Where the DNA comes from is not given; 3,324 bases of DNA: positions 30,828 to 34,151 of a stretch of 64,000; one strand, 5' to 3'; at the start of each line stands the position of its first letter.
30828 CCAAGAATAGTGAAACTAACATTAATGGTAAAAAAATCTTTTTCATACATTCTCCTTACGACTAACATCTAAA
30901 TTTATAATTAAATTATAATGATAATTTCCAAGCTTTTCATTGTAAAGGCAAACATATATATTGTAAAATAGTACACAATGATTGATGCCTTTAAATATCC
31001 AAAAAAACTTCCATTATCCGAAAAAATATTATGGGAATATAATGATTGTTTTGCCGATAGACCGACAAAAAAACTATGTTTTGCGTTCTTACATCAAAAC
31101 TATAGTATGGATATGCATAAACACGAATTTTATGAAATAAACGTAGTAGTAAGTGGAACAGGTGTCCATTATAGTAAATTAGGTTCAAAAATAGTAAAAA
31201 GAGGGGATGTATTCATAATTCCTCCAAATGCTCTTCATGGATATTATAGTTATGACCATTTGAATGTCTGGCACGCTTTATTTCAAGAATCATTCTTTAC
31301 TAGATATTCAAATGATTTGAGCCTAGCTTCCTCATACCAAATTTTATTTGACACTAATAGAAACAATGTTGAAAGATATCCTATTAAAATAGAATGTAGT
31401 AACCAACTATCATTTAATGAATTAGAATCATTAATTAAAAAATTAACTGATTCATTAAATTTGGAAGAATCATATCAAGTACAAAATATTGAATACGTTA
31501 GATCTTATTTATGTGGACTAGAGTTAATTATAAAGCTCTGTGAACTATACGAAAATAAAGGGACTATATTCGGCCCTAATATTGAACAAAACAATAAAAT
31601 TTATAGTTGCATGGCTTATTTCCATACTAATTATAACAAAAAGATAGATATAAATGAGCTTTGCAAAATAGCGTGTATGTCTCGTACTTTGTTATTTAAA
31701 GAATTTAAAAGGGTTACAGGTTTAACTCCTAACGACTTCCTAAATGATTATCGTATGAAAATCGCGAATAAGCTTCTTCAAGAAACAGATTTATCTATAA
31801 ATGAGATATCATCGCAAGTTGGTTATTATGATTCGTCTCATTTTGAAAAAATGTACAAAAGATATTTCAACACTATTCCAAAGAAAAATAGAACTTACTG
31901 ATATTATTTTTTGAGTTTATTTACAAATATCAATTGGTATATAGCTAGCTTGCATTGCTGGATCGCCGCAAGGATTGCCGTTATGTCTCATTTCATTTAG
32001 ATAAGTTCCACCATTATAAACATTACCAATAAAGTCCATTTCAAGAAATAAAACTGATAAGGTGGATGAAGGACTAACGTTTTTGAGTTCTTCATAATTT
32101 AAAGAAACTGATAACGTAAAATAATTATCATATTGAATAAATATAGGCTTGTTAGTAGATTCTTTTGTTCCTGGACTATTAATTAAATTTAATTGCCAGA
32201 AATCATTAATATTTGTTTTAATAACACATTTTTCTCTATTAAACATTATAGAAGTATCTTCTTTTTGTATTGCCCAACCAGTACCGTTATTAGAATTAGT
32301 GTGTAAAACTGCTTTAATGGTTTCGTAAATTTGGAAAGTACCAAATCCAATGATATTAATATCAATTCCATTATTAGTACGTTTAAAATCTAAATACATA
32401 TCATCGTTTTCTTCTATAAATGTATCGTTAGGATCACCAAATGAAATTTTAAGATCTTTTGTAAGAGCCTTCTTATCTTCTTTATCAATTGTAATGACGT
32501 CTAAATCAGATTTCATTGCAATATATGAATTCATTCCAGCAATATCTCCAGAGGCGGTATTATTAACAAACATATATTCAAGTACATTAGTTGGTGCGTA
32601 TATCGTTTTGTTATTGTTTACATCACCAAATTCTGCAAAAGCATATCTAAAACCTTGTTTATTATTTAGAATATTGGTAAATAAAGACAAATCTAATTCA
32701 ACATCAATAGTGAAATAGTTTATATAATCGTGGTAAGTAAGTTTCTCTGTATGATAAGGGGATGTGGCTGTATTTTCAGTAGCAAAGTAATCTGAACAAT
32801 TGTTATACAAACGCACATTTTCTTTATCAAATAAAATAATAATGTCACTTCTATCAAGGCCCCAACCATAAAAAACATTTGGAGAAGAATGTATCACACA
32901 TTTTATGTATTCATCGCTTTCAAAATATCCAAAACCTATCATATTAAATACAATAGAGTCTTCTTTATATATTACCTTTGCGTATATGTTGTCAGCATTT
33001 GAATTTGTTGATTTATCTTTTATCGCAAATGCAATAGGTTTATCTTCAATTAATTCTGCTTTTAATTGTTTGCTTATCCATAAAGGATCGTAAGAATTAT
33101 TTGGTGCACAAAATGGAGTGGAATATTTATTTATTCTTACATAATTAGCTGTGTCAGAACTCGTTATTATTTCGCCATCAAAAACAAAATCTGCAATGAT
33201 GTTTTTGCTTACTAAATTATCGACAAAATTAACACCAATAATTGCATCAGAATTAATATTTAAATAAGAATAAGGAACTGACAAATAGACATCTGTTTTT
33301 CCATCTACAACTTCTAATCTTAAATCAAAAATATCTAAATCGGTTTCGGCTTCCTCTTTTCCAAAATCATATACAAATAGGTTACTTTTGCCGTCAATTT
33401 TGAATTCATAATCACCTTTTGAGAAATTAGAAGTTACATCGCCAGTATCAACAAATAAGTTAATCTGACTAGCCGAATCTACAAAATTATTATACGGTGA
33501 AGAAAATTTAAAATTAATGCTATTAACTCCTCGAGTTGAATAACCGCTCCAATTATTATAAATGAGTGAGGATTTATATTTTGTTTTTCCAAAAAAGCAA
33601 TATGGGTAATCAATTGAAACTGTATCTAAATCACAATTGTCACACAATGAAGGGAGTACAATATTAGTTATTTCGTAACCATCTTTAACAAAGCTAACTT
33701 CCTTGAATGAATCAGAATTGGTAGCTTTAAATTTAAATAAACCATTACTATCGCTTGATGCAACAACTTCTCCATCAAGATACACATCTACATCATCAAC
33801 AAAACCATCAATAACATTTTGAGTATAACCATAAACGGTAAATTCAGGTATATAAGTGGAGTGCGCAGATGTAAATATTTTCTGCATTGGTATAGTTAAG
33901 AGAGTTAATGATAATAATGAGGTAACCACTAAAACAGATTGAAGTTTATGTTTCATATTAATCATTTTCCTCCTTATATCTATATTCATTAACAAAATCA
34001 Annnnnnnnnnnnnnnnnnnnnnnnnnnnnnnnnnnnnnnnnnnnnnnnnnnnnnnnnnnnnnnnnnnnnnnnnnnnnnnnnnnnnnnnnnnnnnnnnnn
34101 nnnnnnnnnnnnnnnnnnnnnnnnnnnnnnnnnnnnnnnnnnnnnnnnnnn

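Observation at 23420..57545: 34-kb, 20-gene surface-glycan capture/degradation locus with an enzyme set that matches no textbook substrate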

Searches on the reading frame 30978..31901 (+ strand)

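Call 5: search_protein_families(library=pfam, proteins=[window:30978-31901:+], max_evalue=0.01)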
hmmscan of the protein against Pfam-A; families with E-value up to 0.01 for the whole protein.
window:30978-31901:+ (307 aa): 4 families
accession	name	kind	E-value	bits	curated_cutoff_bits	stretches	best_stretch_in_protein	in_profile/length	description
PF12833.13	HTH_18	-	4.8e-20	72.1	33.6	1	228-305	1-78/80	Helix-turn-helix domain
PF00165.29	HTH_AraC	-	2.6e-14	53.4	26.6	2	217-256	3-42/42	Bacterial regulatory helix-turn-helix proteins, AraC family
PF02311.25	AraC_binding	-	7.7e-11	42.3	21.1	1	39-132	11-99/135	AraC-like ligand binding domain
PF07883.17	Cupin_2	-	9.9e-06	25.6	27.2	1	44-90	11-57/70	Cupin domain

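Call 40: search_protein_families(library=ncbifam, proteins=[window:30978-31901:+], max_evalue=0.001)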
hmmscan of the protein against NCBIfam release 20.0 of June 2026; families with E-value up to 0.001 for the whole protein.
window:30978-31901:+ (307 aa): 28 families (the best 25 are shown)
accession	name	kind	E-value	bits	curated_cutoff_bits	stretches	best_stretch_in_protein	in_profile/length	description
NF010028.0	PRK13503.1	equivalog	1.7e-25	90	288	1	45-305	29-270/278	HTH-type transcriptional activator RhaS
NF007860.0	PRK10572.1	equivalog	5.6e-18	64.8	208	1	52-305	50-282/292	arabinose operon transcriptional regulator AraC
NF010025.2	PRK13500.1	equivalog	5.6e-16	58.9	525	1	39-305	26-275/282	HTH-type transcriptional activator RhaR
NF010026.0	PRK13501.1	equivalog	2.1e-15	56.7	363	1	43-305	30-275/290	HTH-type transcriptional activator RhaR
TIGR04094.1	adjacent_YSIRK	equivalog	4.7e-15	55.4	200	1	206-303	285-381/383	YSIRK-targeted surface antigen transcriptional regulator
NF010027.0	PRK13502.1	equivalog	5.2e-15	55.7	384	1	221-305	191-275/282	HTH-type transcriptional activator RhaR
NF047788.1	TransRegPocR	equivalog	3.1e-14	52.9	500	1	202-305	185-288/296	transcriptional regulator PocR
NF047455.1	TF_Staph_AryK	equivalog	9.1e-14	50.6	850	1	43-305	14-256/759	transcriptional regulator AryK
NF006902.0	PRK09393.1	equivalog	1.4e-13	50.7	425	1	203-305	217-319/327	transcriptional regulator FtrA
NF052371.1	TransRegGbdRPseu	equivalog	3.7e-13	49.2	480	1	205-306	224-325/365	choline metabolism transcriptional regulator GbdR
NF049932.1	TranspRegBtr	equivalog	3.9e-11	42.2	900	1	179-301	140-259/531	bacillibactin transport transcriptional regulator Btr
NF007584.0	PRK10219.1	equivalog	2.9e-09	37.2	174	1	205-305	4-104/107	superoxide response transcriptional regulator SoxS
NF007633.0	PRK10296.1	equivalog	3e-09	36.8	264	1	225-305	192-272/280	transcriptional regulator ChbR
NF040475.1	chlor_reg_RclR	equivalog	1.4e-08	34.4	400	1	224-305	195-276/284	reactive chlorine-specific transcriptional regulator RclR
TIGR02297.1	HpaA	equivalog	1.4e-08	34.3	274.65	1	43-305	35-285/287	4-hydroxyphenylacetate catabolism regulatory protein HpaA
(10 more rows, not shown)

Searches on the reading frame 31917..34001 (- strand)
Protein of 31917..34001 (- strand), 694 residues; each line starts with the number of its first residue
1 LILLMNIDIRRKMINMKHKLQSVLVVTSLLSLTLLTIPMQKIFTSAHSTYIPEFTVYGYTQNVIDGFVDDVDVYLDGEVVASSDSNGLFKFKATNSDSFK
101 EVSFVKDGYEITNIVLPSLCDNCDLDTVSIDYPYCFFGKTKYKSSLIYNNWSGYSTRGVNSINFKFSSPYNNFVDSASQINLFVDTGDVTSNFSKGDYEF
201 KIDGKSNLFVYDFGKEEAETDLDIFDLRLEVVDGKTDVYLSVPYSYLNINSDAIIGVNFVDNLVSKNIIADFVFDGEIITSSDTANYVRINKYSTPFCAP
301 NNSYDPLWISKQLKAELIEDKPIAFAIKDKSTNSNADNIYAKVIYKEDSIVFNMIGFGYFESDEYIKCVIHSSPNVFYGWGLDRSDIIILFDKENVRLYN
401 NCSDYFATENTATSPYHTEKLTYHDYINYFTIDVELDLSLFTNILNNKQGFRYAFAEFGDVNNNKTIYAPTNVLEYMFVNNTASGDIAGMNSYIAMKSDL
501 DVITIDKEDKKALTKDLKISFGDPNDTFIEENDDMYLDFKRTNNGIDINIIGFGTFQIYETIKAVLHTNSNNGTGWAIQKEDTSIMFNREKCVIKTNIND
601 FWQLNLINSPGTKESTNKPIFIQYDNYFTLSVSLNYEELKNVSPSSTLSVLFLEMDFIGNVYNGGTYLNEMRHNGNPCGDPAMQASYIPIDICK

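Call 5: search_protein_families(library=pfam, proteins=[window:31917-34001:-], max_evalue=0.01)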
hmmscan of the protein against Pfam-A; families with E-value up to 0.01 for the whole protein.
window:31917-34001:- (694 aa): 0 families

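Call 9: search_protein_families(library=ncbifam, proteins=[window:31917-33965:-], max_evalue=0.01)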
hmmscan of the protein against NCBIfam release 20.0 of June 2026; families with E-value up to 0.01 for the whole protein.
window:31917-33965:- (682 aa): 0 families

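Call 69: search_protein_families(library=pfam, proteins=[window:31917-33965:-], max_evalue=5)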
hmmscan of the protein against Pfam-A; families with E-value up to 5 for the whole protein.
window:31917-33965:- (682 aa): 1 family
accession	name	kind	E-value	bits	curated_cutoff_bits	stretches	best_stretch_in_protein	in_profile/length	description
PF11589.14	DUF3244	-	0.2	12.1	25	0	514-548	23-56/96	Domain of unknown function (DUF3244)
